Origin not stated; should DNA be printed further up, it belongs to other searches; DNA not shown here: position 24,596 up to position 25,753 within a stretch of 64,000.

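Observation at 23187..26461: Operon of a DsbA-like oxidoreductase, an orphan MlaF-like ABC ATPase and two tandem prepilin-LamG fusion proteins, with no pilus or T2SS machinery nearby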

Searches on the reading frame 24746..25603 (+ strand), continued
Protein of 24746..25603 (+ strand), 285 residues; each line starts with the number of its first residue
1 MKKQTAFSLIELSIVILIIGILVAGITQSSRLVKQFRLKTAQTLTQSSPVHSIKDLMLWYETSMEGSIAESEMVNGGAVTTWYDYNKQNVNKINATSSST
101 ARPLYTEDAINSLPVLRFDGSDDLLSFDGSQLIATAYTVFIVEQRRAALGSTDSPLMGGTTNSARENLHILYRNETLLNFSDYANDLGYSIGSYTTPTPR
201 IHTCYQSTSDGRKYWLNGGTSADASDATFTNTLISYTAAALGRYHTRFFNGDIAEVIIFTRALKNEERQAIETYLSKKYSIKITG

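Call 23: fold_search(model_id=the predicted structure, library=pdb)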
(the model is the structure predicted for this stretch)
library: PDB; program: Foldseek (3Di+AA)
matches with E <= 10: 990; with E <= 0.001: 220
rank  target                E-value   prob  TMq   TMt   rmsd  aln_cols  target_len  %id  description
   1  9vyh_p                5.9e-09  1.00  0.58  0.61   5.6       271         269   14  Cyanopodophage Pan3 tailspike (released 2025-11-26)
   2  1ms5_B                3.3e-08  1.00  0.53  0.27   5.7       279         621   14  Triclinic form of Trypanosoma cruzi trans-sialidase, soaked with N-acetylneuraminyl-a-2,3-thio-galactoside (NA-S-Gal) (released 2003-03-25)
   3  1ms5_A                4.3e-08  1.00  0.50  0.25   6.7       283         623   13  Triclinic form of Trypanosoma cruzi trans-sialidase, soaked with N-acetylneuraminyl-a-2,3-thio-galactoside (NA-S-Gal) (released 2003-03-25)
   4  1s0i_A                5.0e-08  1.00  0.52  0.26   6.4       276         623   15  Trypanosoma cruzi trans-sialidase in complex with sialyl-lactose (Michaelis complex) (released 2004-05-18)
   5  1ms8_B                5.0e-08  1.00  0.52  0.26   6.6       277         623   13  Triclinic form of Trypanosoma cruzi trans-sialidase, in complex with 3-deoxy-2,3-dehydro-N-acetylneuraminic acid (DANA (released 2003-03-25)
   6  1ms1_A                5.3e-08  1.00  0.54  0.27   6.0       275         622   14  Monoclinic form of Trypanosoma cruzi trans-sialidase, in complex with 3-deoxy-2,3-dehydro-N-acetylneuraminic acid (DAN (released 2003-03-25)
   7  1ms9_A                5.9e-08  1.00  0.51  0.26   6.4       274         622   14  Triclinic form of Trypanosoma cruzi trans-sialidase, in complex with lactose (released 2003-03-25)
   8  3pjq_A                7.6e-08  1.00  0.51  0.25   6.8       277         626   14  Trypanosoma cruzi trans-sialidase-like inactive isoform (including the natural mutation Tyr342His) in complex with lac (released 2011-06-08)
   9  1wcs                  7.6e-08  1.00  0.51  0.26   7.5       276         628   13  A mutant of Trypanosoma rangeli sialidase displaying trans-sialidase activity (released 2004-12-15)
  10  1ms8_A                8.1e-08  1.00  0.53  0.26   6.2       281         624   14  Triclinic form of Trypanosoma cruzi trans-sialidase, in complex with 3-deoxy-2,3-dehydro-N-acetylneuraminic acid (DANA (released 2003-03-25)
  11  1ms0_A                1.0e-07  1.00  0.51  0.26   7.9       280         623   13  Monoclinic form of Trypanosoma cruzi trans-sialidase, in complex with 3-deoxy-2,3-dehydro-N-acetylneuraminic acid (DAN (released 2003-03-25)
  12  2ags                  1.0e-07  1.00  0.47  0.23  10.7       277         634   12  Trypanosoma rangeli Sialidase in Complex with 2-Keto-3-deoxy-D-glycero-D-galacto-2,3-difluoro-nononic acid (2,3-difluoro (released 2005-11-22)
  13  1mr5                  1.1e-07  1.00  0.54  0.27   7.4       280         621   14  Orthorhombic form of Trypanosoma cruzi trans-sialidase (released 2003-03-18)
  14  1mz5                  1.8e-07  1.00  0.51  0.25   4.5       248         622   12  Trypanosoma rangeli sialidase (released 2002-10-16)
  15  7by5                  1.8e-07  1.00  0.48  0.12  14.8       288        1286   11  Tetanus neurotoxin mutant-(H233A/E234Q/H237A/Y375F) (released 2021-02-17)
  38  7oa7                  3.7e-06  1.00  0.43  0.37   7.5       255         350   13  PilC minor pilin of Streptococcus sanguinis 2908 type IV pili (released 2022-05-04)
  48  7oa8                  1.1e-05  1.00  0.45  0.36   7.1       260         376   12  PilC minor pilin of Streptococcus sanguinis SK36 type IV pili (released 2022-05-04)
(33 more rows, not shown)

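Call 43: find_homologous_proteins(query=L073:14988-16181:+, max_evalue=1e-20)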
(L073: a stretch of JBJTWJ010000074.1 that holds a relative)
Query L073:14988-16181:+ (397 aa): 1751 proteins with E <= 1e-20 among 6747 candidates; the best 120 are listed.
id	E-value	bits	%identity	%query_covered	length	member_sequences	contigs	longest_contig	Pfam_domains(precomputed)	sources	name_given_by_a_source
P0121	1.8e-252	855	100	100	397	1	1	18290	PF00482.29,PF28597.1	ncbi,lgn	ncbi:MAG: type II secretion system F family protein [Alphaproteobacteria bacterium]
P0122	9.3e-251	849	99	100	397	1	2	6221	PF00482.29,PF28597.1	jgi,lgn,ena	-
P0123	6.1e-250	847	99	100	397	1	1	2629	PF00482.29,PF28597.1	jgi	-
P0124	2.4e-249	845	98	100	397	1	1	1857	PF00482.29,PF28597.1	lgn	-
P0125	1.4e-248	842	97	100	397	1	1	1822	PF00482.29,PF28597.1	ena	-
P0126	1.2e-247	839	97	100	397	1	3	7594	PF00482.29,PF28597.1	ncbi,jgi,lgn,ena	ncbi:MAG: hypothetical protein RL769_795 [Pseudomonadota bacterium]|jgi:type IV pilus assembly prote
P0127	2.1e-247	838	97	100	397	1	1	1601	PF00482.29,PF28597.1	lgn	-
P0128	5.2e-247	837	96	100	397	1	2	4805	PF00482.29,PF28597.1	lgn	-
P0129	7.1e-247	837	97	100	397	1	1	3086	PF00482.29,PF28597.1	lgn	-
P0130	9.5e-247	836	97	100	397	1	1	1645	PF00482.29,PF28597.1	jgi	jgi:type IV pilus assembly protein PilC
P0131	1.0e-246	836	96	100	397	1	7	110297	PF00482.29,PF28597.1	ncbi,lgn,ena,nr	ncbi:phytochrome sensor protein [Alphaproteobacteria bacterium]|nr:phytochrome sensor protein [Alpha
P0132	2.1e-246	835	96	100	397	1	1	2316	PF00482.29,PF28597.1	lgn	-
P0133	5.4e-246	834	97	100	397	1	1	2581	PF00482.29,PF28597.1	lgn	-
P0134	7.1e-246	833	96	100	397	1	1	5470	PF00482.29,PF28597.1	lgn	-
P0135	3.1e-237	805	93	100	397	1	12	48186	PF00482.29,PF28597.1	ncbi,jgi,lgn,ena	jgi:type IV pilus assembly protein PilC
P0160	9.2e-186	636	73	100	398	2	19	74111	PF00482.29,PF28597.1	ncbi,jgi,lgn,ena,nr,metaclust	ncbi:MAG: hypothetical protein A2887_04495 [Alphaproteobacteria bacterium RIFCSPLOWO2_01_FULL_40_26]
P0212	2.4e-177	608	69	100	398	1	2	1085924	PF00482.29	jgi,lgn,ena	-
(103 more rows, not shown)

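Call 44: find_encoding_contigs(protein=P0212, flank=10000, max_places=2)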
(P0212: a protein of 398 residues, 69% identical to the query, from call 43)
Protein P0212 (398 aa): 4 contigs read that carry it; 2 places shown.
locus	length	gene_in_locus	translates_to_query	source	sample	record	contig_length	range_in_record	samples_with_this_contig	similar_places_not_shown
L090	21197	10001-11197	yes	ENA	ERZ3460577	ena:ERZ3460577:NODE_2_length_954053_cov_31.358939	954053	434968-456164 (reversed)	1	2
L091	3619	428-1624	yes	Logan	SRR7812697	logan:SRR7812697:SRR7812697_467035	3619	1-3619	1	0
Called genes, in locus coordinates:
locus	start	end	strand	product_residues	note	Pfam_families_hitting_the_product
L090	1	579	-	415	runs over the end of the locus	PF00654:Voltage_CLC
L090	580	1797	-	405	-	PF08245:Mur_ligase_M (weak), PF27239:FOL3_C, PF02875:Mur_ligase_C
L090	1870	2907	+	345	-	-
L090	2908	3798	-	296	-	PF03631:Virul_fac_BrkB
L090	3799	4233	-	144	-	PF00583:Acetyltransf_1 (weak)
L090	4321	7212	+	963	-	PF00311:PEPcase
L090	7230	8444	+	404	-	PF00764:Arginosuc_synth, PF20979:Arginosuc_syn_C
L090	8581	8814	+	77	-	PF01402:RHH_1 (weak), PF19807:DUF6290 (weak)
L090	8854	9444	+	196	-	PF00551:Formyl_trans_N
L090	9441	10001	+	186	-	PF01327:Pep_deformylase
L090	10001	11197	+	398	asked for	PF00482:T2SSF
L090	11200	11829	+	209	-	PF13500:AAA_26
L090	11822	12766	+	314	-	PF00696:AA_kinase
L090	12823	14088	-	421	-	PF21088:MS_channel_1st (weak), PF00924:MS_channel_2nd, PF21082:MS_channel_3rd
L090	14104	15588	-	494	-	PF00180:Iso_dh, PF18324:Isocitrate_DH_C_bact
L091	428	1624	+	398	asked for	PF00482:T2SSF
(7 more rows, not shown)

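Call 45: find_encoding_contigs(protein=P0160, flank=10000, max_places=3)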
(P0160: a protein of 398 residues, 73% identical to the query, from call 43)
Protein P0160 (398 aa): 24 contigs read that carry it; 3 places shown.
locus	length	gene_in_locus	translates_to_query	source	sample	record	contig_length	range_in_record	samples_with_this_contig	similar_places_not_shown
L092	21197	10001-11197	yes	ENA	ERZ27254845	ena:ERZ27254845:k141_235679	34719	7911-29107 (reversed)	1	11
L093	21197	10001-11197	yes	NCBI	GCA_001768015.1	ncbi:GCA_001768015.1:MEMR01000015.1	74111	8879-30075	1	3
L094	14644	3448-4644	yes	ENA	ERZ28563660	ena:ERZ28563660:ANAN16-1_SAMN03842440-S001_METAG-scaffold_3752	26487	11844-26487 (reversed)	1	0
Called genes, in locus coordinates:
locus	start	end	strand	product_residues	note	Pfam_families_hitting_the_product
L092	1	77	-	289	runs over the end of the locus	PF00701:DHDPS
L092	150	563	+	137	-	PF00507:Oxidored_q4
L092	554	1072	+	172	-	PF01058:Oxidored_q6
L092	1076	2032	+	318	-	PF01555:N6_N4_Mtase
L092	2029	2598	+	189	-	PF09195:Endonuc-BglII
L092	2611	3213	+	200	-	PF00329:Complex1_30kDa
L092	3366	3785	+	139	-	-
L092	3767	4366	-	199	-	PF27239:FOL3_C, PF02875:Mur_ligase_C (faint)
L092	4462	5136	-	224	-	PF08245:Mur_ligase_M (weak)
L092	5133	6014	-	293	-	PF03631:Virul_fac_BrkB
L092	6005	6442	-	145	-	PF00583:Acetyltransf_1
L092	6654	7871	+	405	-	PF00764:Arginosuc_synth, PF20979:Arginosuc_syn_C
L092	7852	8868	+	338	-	PF13310:Virulence_RhuM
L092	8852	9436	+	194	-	PF00551:Formyl_trans_N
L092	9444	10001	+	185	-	PF01327:Pep_deformylase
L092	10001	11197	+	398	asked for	PF28597:T2SSF_N (weak), PF00482:T2SSF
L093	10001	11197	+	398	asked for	PF28597:T2SSF_N (weak), PF00482:T2SSF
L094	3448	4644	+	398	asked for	PF28597:T2SSF_N (weak), PF00482:T2SSF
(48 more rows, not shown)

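Call 52: search_protein_families(library=pfam, alignment_id=A1, max_evalue=0.01)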
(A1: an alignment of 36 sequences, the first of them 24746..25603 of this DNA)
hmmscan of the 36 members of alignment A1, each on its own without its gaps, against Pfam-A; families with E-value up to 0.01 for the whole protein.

A. member 1, window:24746-25603:+ (285 aa): 2 families
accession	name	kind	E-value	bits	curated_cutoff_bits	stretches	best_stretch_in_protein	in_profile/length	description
PF07963.17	N_methyl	-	7.1e-06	25.8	21.2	1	1-26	1-26/27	Prokaryotic N-terminal methylation motif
PF13385.13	Laminin_G_3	-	0.0015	19.2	27.6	1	147-267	28-149/151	Concanavalin A-like lectin/glucanases superfamily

B. families by the number of members that match (of 36 scanned): 5 families
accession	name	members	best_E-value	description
PF07963.17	N_methyl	34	2e-06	Prokaryotic N-terminal methylation motif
PF13385.13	Laminin_G_3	20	1.2e-07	Concanavalin A-like lectin/glucanases superfamily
PF00353.25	HemolysinCabind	1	0.003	RTX calcium-binding nonapeptide repeat (4 copies)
PF23340.1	Chp1_domII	1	0.0049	Chp1 domain II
PF21900.3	DUF6920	1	0.0057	Family of unknown function (DUF6920)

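Call 59: search_protein_representatives(alignment_id=A1)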
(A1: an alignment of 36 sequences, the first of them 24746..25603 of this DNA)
Query: 36 sequences, 284 profile positions. Proteins with E-value up to 0.001 (for the whole library): 49136; up to 1e-10: 17651; up to 1e-30: 3371. The best 150 are listed.
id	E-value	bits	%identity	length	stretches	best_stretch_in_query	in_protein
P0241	6.4e-225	760.8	-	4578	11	70-283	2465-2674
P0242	6.2e-204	692.0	-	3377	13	78-283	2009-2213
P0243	1.2e-198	674.7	-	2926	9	73-283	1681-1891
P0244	5.1e-191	649.6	-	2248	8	79-273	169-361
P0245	5.9e-186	633.0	-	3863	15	50-283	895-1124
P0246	9.1e-177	602.8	-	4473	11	51-283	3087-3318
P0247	1.3e-174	595.8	-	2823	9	51-283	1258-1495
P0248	1.1e-171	586.1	-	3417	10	41-281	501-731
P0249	1.5e-169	579.2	-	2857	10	45-281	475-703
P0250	3.3e-157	538.7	-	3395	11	81-283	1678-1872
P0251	7.1e-157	537.6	-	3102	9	73-282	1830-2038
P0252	8.5e-154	527.5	-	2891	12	55-280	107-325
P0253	3.3e-153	525.5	-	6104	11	52-283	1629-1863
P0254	7.8e-149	511.2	-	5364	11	54-283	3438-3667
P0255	2.8e-148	509.3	-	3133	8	74-282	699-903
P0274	3.2e-115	400.9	-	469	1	1-281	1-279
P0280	3.1e-112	391.1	-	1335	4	51-283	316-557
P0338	6.5e-97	340.8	-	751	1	2-282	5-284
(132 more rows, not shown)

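Call 60: list_cluster_members(proteins=[P0241, P0242, P0243, P0244, P0245, P0248, P0253, P0274, P0338, P0280])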
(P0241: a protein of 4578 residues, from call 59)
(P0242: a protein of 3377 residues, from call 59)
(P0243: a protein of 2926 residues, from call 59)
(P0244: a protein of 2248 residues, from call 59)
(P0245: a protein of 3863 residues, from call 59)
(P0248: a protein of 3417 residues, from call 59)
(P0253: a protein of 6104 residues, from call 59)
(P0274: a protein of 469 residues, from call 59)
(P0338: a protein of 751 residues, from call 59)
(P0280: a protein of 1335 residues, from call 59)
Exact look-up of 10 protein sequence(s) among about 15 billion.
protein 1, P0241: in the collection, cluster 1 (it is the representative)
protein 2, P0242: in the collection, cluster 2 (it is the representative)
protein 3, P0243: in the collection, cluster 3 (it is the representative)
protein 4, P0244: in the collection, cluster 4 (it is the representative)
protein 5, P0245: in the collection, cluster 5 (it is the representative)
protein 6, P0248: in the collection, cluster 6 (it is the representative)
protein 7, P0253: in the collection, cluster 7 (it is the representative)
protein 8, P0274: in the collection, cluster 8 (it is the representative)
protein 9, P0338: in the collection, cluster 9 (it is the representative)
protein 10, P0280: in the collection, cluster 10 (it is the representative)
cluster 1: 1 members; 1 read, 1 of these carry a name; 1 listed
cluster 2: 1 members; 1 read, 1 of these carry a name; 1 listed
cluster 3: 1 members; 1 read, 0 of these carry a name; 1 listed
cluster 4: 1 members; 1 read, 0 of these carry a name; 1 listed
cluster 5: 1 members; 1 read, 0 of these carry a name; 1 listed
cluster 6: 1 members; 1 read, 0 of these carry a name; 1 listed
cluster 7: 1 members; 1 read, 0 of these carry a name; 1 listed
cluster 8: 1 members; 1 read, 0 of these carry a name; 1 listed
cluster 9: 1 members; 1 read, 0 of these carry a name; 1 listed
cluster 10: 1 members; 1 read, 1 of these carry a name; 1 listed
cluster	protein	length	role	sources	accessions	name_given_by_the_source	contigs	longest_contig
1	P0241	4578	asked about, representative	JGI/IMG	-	hypothetical protein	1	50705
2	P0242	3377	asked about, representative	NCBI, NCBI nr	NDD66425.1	hypothetical protein EBZ35_02070, partial [bacterium] | hypothetical protein [bacterium]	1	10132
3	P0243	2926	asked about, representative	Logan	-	-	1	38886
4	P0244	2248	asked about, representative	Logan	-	-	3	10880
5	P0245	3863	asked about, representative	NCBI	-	-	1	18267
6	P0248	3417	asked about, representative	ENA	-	-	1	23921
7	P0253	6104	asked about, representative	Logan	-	-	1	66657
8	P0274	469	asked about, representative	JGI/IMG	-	-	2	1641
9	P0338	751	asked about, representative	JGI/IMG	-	-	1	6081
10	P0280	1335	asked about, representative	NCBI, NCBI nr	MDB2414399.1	LamG domain-containing protein [Rickettsiales bacterium]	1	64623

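Call 64: search_protein_families(library=ncbifam, proteins=[L073:14988-16181:+, P0212], max_evalue=0.001)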
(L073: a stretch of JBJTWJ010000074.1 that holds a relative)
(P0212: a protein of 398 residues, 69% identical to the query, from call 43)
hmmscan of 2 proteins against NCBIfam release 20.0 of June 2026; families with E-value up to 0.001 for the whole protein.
L073:14988-16181:+ (397 aa): 6 families
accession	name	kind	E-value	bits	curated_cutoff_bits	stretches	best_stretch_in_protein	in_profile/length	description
TIGR02120.1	GspF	equivalog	2e-76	257.8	424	1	4-391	1-396/401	type II secretion system inner membrane protein GspF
NF007861.0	PRK10573.1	equivalog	3.6e-64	217.3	401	1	4-391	7-393/401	protein transport protein HofC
NF052607.1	T4PiliAsmPilCThrm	equivalog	3.7e-62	210.7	700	1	1-394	1-402/406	type IV pilus assembly protein PilC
NF052606.1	T4PiliAsmPilCMyx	equivalog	5.5e-54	183.6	700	1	4-397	22-419/419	type IV pilus assembly protein PilC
NF047826.1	T3SSXpsF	equivalog_domain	1.9e-51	175.2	650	1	1-392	1-400/405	type II secretion system protein XpsF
NF041012.2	T4P_ComGB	equivalog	2.3e-37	129.1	240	1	62-392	5-330/332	competence type IV pilus assembly protein ComGB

P0212 (398 aa): 6 families
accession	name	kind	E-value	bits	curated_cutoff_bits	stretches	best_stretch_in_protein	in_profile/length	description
TIGR02120.1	GspF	equivalog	2.2e-79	267.6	424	1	4-390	1-394/401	type II secretion system inner membrane protein GspF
NF052607.1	T4PiliAsmPilCThrm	equivalog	1.1e-67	228.9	700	1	1-396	1-403/406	type IV pilus assembly protein PilC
NF007861.0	PRK10573.1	equivalog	1.7e-59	201.9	401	1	4-391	7-392/401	protein transport protein HofC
NF052606.1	T4PiliAsmPilCMyx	equivalog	1.6e-57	195.3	700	1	8-393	26-414/419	type IV pilus assembly protein PilC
NF047826.1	T3SSXpsF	equivalog_domain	3.1e-52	177.7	650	1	1-392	1-399/405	type II secretion system protein XpsF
NF041012.2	T4P_ComGB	equivalog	1.1e-35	123.6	240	1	62-393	4-330/332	competence type IV pilus assembly protein ComGB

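Call 70: find_encoding_contigs(protein=P0010, flank=10000, max_places=2)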
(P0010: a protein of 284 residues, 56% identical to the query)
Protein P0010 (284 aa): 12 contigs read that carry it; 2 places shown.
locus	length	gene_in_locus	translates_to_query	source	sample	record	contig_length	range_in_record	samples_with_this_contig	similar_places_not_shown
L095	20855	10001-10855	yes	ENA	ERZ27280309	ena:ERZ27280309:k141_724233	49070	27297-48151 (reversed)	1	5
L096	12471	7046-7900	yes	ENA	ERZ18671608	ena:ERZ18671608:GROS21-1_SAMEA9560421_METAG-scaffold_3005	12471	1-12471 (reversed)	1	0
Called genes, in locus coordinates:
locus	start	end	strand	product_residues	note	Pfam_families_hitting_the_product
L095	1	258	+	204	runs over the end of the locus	-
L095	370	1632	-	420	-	PF00324:AA_permease, PF13520:AA_permease_2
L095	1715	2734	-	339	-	PF01207:Dus, PF01180:DHO_dh (faint), PF00977:His_biosynth (weak)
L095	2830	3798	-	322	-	PF08240:ADH_N, PF00107:ADH_zinc_N, PF13602:ADH_zinc_N_2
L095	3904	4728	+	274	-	PF03104:DNA_pol_B_exo1, PF10108:DNA_pol_B_exo2, PF13482:RNase_H_2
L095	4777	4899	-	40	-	-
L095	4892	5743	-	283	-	PF01063:Aminotran_4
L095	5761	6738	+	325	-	PF01210:NAD_Gly3P_dh_N, PF02254:TrkA_N (faint), PF02558:ApbA, PF03807:F420_oxidored (weak), PF07479:NAD_Gly3P_dh_C, PF20618:GPD_NAD_C_bact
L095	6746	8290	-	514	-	PF00324:AA_permease, PF13520:AA_permease_2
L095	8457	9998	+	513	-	PF00117:GATase, PF07722:Peptidase_C26 (weak), PF00733:Asn_synthase (weak), PF02540:NAD_synthase, PF03054:tRNA_Me_trans (faint), PF00958:GMP_synt_C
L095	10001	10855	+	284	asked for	-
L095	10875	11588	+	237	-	PF01728:FtsJ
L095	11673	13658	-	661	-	-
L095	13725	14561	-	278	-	PF00809:Pterin_bind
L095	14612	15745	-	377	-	PF21102:DprA_N, PF02481:DNA_processg_A, PF17782:WHD_DprA (weak)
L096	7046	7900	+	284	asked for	-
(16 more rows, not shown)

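Call 71: find_encoding_contigs(protein=P0072, flank=10000, max_places=2)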
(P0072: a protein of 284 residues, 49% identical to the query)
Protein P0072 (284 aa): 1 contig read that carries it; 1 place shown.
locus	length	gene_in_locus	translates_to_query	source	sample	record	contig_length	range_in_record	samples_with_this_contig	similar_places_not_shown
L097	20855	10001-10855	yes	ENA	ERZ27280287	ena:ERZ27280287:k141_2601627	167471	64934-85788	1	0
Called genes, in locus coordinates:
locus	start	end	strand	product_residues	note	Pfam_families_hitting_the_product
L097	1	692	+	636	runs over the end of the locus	PF02824:TGS, PF07973:tRNA_SAD, PF00587:tRNA-synt_2b, PF03129:HGTP_anticodon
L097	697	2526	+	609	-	-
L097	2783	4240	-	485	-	PF01425:Amidase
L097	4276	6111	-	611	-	PF11412:DsbD_N, PF02683:DsbD_TM, PF13899:Thioredoxin_7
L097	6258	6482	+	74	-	PF10276:zf-CHCC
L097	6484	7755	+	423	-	PF00709:Adenylsucc_synt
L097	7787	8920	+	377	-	PF13439:Glyco_transf_4, PF13477:Glyco_trans_4_2, PF13579:Glyco_trans_4_4 (faint), PF00534:Glycos_transf_1, PF13692:Glyco_trans_1_4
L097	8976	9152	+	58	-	PF07963:N_methyl (weak)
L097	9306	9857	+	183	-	-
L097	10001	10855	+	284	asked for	PF07963:N_methyl (weak)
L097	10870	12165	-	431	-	PF00425:Chorismate_bind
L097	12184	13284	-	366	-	PF00926:DHBP_synthase, PF00925:GTP_cyclohydro2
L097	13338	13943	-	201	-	PF00677:Lum_binding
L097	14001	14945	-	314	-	PF04542:Sigma70_r2, PF04545:Sigma70_r4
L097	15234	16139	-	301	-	PF07963:N_methyl (faint), PF13385:Laminin_G_3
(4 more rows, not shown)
